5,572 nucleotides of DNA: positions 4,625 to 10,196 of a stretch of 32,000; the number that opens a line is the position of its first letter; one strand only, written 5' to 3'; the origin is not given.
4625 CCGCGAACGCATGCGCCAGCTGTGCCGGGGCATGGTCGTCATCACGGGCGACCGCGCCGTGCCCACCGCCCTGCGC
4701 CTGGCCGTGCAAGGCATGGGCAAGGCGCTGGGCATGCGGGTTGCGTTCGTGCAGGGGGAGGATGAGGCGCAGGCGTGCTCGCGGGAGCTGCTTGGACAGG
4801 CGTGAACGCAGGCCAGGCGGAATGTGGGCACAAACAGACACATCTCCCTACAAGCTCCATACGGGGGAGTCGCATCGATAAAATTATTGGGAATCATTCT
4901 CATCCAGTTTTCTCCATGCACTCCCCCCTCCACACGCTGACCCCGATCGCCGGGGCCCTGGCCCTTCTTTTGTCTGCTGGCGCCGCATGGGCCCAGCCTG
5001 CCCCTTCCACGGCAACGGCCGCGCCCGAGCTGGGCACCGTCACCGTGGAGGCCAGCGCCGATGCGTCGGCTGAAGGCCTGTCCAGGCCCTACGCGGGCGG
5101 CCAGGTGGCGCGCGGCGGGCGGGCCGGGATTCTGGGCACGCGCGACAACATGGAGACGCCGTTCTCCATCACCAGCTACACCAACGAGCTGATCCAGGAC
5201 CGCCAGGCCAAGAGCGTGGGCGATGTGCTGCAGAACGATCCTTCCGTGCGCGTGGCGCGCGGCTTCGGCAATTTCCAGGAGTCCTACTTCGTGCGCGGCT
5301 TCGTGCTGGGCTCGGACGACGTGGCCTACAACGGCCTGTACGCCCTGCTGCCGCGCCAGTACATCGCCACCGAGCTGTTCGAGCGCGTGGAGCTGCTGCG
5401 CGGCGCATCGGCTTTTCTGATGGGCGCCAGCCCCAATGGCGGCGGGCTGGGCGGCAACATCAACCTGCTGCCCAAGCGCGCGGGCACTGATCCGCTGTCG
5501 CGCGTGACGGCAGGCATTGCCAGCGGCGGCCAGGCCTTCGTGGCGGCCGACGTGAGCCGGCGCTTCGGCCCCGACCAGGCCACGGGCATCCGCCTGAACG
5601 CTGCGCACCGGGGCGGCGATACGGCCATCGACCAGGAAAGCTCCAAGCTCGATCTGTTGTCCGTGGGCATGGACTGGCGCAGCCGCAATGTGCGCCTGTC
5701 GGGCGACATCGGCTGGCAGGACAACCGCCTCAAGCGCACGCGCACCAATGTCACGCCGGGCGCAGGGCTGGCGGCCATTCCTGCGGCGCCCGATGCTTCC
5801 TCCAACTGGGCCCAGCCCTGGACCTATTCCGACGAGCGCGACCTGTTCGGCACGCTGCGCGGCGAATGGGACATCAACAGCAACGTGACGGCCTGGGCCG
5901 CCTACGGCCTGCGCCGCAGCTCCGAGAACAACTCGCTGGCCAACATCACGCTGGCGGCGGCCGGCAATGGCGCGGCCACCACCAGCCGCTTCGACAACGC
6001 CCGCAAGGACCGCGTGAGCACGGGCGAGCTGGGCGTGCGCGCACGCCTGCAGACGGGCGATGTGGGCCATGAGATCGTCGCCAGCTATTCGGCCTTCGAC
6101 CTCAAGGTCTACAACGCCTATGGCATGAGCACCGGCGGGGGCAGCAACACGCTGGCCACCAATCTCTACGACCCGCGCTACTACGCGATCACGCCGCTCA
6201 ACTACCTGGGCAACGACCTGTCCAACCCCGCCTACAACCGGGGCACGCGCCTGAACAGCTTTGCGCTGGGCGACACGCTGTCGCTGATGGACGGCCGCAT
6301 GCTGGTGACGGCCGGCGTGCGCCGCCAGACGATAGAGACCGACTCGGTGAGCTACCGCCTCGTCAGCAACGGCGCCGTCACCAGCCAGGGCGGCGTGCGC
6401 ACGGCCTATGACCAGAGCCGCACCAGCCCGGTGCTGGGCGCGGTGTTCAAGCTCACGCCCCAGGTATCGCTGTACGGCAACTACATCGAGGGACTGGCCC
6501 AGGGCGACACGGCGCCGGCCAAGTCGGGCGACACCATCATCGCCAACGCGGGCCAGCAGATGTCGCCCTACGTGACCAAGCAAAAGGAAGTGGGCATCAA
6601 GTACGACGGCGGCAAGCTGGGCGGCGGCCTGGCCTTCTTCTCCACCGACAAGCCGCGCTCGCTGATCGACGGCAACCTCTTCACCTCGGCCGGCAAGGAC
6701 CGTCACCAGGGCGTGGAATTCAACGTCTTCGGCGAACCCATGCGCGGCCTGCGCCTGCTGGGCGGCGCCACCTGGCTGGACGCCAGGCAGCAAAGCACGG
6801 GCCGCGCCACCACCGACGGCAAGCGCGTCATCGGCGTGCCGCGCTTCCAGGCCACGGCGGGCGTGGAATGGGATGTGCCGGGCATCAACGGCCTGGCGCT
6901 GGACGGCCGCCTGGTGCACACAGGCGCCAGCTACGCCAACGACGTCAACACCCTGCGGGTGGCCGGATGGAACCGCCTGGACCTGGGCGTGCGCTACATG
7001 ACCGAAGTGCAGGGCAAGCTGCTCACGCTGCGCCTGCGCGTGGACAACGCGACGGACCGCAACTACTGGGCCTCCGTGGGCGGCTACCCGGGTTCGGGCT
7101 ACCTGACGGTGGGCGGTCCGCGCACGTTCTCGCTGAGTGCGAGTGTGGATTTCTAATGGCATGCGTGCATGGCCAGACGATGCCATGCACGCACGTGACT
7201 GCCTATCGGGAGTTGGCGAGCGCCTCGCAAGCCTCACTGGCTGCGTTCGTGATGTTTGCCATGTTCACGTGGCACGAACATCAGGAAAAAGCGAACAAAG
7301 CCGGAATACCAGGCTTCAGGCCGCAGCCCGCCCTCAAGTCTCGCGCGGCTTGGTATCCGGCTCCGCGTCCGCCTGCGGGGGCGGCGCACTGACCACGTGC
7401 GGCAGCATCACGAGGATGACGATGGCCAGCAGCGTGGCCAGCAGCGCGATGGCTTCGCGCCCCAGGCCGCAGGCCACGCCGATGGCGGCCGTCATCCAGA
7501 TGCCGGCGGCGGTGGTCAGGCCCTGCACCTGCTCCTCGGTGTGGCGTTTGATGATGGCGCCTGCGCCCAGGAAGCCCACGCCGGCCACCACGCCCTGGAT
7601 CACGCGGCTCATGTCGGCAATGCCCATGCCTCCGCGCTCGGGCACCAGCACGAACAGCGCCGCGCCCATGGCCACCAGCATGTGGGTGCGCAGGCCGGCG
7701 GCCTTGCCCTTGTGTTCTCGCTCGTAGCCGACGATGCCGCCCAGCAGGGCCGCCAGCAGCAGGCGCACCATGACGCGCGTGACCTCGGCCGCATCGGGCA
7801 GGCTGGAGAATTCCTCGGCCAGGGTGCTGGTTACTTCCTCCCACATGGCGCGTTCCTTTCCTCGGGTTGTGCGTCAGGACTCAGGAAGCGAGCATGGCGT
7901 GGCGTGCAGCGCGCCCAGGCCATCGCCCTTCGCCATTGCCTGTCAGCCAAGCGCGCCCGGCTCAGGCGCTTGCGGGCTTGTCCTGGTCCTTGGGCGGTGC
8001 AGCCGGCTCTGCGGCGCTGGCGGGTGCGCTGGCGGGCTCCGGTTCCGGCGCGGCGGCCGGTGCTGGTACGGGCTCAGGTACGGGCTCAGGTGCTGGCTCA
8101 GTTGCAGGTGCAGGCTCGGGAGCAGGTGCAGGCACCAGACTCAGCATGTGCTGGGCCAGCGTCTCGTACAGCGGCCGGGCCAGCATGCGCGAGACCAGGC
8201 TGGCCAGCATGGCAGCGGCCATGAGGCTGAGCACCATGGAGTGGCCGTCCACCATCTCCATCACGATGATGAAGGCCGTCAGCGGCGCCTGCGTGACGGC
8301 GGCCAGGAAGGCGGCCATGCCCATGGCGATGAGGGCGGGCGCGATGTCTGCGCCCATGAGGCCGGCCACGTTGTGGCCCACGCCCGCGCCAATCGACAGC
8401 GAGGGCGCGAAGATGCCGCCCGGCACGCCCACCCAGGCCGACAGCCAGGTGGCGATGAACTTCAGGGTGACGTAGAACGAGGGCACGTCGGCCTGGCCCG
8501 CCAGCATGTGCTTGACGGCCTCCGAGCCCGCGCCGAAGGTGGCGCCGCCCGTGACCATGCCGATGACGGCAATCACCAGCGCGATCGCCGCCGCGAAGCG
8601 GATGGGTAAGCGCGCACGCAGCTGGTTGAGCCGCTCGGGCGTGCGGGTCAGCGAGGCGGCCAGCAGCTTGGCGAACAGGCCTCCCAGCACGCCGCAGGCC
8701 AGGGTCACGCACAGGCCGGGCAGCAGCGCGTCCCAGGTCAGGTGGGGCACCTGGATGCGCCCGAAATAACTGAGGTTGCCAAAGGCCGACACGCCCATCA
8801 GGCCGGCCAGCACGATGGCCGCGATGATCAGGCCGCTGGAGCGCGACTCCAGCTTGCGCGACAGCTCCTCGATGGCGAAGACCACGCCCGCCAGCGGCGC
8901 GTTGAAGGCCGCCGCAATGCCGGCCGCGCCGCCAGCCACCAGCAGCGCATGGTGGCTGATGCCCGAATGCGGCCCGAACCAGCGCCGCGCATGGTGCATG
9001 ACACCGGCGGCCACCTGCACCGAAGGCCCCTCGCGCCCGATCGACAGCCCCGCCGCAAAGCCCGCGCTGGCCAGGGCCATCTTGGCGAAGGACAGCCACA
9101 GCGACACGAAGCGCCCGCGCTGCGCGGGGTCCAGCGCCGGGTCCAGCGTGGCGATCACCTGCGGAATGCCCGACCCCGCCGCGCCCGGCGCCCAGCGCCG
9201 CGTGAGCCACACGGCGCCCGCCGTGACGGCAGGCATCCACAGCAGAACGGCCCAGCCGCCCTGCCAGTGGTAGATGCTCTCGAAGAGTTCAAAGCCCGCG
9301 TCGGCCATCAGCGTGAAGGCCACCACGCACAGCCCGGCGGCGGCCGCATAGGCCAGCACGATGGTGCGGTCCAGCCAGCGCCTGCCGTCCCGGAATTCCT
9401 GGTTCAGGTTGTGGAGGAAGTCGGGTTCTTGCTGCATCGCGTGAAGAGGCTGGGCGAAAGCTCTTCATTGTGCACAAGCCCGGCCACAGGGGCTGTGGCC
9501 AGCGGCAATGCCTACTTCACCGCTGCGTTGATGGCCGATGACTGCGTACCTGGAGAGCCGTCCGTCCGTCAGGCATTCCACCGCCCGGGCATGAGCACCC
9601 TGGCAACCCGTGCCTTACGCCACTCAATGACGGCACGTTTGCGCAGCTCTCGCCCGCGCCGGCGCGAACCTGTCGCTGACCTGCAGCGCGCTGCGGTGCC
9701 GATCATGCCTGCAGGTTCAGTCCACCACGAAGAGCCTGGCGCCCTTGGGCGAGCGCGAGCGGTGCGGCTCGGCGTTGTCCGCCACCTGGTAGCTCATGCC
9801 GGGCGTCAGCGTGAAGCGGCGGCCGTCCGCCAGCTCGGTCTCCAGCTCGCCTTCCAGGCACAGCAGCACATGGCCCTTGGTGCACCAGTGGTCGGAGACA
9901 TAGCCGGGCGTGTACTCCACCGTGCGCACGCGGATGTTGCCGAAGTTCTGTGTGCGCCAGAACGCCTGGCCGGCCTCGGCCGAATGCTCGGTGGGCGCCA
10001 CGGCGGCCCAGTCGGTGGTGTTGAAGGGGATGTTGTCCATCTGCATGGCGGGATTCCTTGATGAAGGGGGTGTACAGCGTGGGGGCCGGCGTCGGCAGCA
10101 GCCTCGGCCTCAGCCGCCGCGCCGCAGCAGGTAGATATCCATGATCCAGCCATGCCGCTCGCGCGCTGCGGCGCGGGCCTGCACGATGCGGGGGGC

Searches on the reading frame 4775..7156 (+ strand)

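Call 95: search_protein_families(library=pfam, proteins=[window:4775-7156:+], max_evalue=0.00001)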
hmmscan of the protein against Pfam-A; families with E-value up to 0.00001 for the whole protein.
window:4775-7156:+ (793 aa): 2 families
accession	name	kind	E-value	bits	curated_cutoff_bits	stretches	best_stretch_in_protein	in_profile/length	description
PF00593.30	TonB_dep_Rec_b-barrel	-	3e-38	133.2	27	1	302-758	9-435/436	TonB dependent receptor-like, beta-barrel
PF07715.20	Plug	-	1.1e-18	68.2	23.9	1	125-223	2-106/107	TonB-dependent Receptor Plug Domain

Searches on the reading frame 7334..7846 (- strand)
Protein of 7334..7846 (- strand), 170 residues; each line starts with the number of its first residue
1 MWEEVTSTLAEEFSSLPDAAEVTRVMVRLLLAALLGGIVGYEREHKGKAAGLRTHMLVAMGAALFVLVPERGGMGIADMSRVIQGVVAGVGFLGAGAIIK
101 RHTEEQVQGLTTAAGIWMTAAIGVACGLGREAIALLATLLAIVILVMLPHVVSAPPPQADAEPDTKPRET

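Call 95: search_protein_families(library=pfam, proteins=[window:7334-7846:-], max_evalue=0.00001)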
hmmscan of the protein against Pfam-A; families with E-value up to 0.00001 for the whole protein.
window:7334-7846:- (170 aa): 1 family
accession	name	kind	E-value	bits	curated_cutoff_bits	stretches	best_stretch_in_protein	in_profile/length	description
PF02308.21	MgtC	-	1.6e-39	135.4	31.4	1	29-151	1-118/121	MgtC family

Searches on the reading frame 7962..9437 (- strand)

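Call 95: search_protein_families(library=pfam, proteins=[window:7962-9437:-], max_evalue=0.00001)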
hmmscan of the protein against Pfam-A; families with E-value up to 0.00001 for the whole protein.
window:7962-9437:- (491 aa): 1 family
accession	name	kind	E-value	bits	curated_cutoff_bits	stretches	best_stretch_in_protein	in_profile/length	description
PF00654.25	Voltage_CLC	-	1.2e-79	268.5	24.8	1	74-417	4-346/346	Voltage gated chloride channel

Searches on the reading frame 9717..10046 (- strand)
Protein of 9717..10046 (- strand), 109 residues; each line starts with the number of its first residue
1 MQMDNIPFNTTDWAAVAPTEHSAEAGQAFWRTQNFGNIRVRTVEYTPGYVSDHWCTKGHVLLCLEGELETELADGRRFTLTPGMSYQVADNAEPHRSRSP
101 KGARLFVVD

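Call 95: search_protein_families(library=pfam, proteins=[window:9717-10046:-], max_evalue=0.00001)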
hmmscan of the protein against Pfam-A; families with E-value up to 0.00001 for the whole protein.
window:9717-10046:- (109 aa): 1 family
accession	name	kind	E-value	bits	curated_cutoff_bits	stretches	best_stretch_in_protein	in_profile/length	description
PF07883.17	Cupin_2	-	8.7e-06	25.8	27.2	0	44-107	4-68/70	Cupin domain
